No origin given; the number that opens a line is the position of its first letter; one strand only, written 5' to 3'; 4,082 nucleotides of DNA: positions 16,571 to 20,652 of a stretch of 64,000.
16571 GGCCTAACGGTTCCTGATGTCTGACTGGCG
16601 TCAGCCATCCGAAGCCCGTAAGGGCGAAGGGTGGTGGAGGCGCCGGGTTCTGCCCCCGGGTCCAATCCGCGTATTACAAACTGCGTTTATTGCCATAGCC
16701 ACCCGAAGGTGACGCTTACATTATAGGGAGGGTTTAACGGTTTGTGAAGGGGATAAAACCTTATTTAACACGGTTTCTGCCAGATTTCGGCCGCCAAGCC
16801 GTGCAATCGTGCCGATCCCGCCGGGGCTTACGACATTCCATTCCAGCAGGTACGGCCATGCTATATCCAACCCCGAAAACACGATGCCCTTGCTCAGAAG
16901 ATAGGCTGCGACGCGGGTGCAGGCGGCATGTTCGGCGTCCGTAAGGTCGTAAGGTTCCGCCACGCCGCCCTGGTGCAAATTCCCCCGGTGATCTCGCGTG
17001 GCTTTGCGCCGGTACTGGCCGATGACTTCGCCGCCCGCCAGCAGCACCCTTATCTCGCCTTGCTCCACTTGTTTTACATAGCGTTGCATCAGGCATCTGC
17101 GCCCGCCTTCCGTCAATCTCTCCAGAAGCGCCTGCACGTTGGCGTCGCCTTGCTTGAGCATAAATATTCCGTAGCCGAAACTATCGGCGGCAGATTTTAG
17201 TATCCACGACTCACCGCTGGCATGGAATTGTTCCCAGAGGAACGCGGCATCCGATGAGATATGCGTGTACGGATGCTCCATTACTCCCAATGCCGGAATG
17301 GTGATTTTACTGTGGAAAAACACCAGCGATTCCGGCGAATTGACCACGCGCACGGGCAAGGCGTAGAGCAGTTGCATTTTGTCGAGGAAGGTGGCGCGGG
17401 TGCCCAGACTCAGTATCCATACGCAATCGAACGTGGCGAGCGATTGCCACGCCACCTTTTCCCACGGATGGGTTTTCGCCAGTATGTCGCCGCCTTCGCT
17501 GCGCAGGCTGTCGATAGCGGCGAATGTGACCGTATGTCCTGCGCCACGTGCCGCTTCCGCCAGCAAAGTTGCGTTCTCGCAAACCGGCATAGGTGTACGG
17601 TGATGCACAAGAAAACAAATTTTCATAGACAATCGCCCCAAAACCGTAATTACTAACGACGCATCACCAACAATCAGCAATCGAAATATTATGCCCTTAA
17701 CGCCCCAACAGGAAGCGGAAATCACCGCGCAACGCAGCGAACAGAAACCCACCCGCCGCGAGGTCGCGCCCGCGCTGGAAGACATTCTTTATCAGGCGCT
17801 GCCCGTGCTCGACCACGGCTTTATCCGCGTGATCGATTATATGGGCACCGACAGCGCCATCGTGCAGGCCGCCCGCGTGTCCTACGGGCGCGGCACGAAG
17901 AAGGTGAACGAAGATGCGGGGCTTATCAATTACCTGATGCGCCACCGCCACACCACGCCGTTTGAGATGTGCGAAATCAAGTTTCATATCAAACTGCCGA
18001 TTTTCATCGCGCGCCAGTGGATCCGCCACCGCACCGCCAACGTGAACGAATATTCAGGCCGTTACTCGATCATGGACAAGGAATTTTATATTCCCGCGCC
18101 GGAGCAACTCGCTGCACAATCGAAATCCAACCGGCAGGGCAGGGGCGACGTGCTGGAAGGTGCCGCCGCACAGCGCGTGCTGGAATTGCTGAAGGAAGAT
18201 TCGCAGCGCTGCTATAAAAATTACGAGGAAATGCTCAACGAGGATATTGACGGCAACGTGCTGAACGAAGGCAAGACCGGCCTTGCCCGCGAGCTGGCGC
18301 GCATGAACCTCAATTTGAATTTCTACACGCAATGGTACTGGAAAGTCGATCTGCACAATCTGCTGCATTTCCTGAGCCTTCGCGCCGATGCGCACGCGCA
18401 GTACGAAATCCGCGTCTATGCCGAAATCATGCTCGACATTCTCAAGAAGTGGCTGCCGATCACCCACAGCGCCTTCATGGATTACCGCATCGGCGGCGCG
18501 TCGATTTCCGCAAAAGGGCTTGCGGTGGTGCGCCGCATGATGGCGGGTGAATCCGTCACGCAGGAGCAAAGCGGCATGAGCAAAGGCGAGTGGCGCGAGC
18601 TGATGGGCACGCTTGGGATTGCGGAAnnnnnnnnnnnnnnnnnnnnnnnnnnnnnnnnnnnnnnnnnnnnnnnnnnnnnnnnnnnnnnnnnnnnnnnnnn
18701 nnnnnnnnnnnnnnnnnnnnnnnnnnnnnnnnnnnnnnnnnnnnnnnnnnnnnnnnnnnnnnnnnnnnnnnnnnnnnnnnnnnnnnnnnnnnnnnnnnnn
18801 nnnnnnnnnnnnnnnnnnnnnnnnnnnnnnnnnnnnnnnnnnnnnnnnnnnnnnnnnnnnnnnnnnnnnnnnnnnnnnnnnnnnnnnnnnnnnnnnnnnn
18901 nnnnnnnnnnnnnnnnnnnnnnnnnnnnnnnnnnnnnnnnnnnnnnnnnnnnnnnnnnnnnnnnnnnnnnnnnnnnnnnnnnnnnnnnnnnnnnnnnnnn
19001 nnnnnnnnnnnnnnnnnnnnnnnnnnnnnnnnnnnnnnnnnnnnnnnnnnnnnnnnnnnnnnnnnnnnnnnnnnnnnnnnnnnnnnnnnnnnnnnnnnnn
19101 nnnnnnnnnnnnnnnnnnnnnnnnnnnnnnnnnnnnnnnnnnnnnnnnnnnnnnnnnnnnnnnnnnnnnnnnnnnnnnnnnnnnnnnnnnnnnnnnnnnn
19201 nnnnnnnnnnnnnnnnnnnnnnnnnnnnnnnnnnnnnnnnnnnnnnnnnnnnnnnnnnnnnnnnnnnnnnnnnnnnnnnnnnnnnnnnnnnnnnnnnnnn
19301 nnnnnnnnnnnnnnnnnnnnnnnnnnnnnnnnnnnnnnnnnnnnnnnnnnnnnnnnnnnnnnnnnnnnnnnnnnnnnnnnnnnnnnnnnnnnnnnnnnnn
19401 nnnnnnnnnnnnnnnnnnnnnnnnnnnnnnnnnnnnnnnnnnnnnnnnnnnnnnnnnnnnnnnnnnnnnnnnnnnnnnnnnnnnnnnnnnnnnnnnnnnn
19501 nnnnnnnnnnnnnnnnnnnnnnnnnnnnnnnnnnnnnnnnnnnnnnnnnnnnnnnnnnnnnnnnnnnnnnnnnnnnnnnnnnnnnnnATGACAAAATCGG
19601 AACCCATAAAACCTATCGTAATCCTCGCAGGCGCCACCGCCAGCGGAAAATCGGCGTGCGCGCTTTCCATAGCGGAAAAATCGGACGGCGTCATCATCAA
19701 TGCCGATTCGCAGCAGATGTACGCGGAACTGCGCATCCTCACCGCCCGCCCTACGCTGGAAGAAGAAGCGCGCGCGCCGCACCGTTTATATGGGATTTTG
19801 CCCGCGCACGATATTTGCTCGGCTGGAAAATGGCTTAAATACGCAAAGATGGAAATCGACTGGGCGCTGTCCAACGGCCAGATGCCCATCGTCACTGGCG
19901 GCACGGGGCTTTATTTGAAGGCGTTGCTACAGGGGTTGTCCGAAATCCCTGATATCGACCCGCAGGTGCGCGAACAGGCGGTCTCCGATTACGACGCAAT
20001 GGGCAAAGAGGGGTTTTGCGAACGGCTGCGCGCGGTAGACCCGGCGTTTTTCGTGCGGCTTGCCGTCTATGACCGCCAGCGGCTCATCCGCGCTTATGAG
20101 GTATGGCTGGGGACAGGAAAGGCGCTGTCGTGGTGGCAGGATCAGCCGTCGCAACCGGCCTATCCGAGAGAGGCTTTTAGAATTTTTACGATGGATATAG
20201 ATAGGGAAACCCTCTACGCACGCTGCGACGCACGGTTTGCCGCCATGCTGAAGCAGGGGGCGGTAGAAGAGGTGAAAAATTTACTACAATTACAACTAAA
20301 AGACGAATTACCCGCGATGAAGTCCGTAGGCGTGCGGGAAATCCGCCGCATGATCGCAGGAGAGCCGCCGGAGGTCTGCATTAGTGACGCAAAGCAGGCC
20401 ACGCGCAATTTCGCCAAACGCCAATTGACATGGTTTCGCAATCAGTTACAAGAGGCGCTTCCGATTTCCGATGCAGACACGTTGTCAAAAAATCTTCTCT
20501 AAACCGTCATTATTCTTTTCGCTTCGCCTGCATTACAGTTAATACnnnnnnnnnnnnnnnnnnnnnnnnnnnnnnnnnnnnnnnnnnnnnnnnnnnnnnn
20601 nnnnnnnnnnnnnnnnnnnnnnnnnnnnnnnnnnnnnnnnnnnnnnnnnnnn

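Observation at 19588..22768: miaA followed by a 740-aa HAM1(ITPase)-like + double LOG-like fusion protein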

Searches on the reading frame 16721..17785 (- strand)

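Call 71: search_protein_families(library=pfam, proteins=[window:16721-17785:-], max_evalue=0.00001)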
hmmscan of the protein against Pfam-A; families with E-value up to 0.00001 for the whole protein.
window:16721-17785:- (354 aa): 2 families
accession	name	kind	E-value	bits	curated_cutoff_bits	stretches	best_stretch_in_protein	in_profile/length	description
PF02955.21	GSH-S_ATP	-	7e-34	117.2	23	1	172-330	13-173/175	Prokaryotic glutathione synthetase, ATP-grasp domain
PF08443.16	RimK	-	1.3e-15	58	21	1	193-308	42-151/188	RimK-like ATP-grasp domain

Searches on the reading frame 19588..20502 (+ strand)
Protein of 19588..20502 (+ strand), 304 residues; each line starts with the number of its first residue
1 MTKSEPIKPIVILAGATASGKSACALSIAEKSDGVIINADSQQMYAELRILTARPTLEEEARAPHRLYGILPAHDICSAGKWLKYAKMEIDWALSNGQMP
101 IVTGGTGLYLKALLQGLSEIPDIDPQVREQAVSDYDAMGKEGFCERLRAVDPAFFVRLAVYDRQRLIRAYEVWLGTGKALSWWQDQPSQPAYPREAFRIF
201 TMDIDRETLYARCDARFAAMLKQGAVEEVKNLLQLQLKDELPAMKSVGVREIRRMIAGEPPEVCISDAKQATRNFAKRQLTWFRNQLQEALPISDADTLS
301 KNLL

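Call 3: search_protein_families(library=pfam, proteins=[window:19588-20502:+], max_evalue=1)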
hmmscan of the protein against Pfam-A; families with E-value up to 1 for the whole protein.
window:19588-20502:+ (304 aa): 6 families
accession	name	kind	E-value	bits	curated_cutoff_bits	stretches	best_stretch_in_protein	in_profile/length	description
PF01715.23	IPPT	-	5.9e-70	236.1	23.6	1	43-286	1-243/243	IPP transferase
PF01745.22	IPT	-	3.8e-05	23.7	20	1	11-68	4-60/233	Isopentenyl transferase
PF13671.12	AAA_33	-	0.0046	17.7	27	1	11-71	2-59/143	AAA domain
PF06414.18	Zeta_toxin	-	0.041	13.8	22.3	1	9-42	17-54/199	Zeta toxin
PF13191.12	AAA_16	-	0.076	13.9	32.6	1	8-61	24-83/167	AAA ATPase domain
PF07931.18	CPT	-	0.24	11.6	22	1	10-47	3-40/172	Chloramphenicol phosphotransferase-like protein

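Call 4: search_protein_families(library=ncbifam, proteins=[window:19588-20502:+], max_evalue=1)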
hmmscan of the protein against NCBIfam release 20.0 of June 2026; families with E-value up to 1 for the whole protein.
window:19588-20502:+ (304 aa): 3 families
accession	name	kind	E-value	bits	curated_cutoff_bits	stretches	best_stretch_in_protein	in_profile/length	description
TIGR00174.1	miaA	equivalog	1.2e-61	208.6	148.65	1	10-288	1-279/288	tRNA (adenosine(37)-N6)-dimethylallyltransferase MiaA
NF006571.0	PRK09087.1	equivalog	0.019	14.7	297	1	7-60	44-96/228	DnaA regulatory inactivator HdaA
NF008583.0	PRK11545.1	equivalog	0.057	12.9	265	1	2-64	2-64/177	gluconokinase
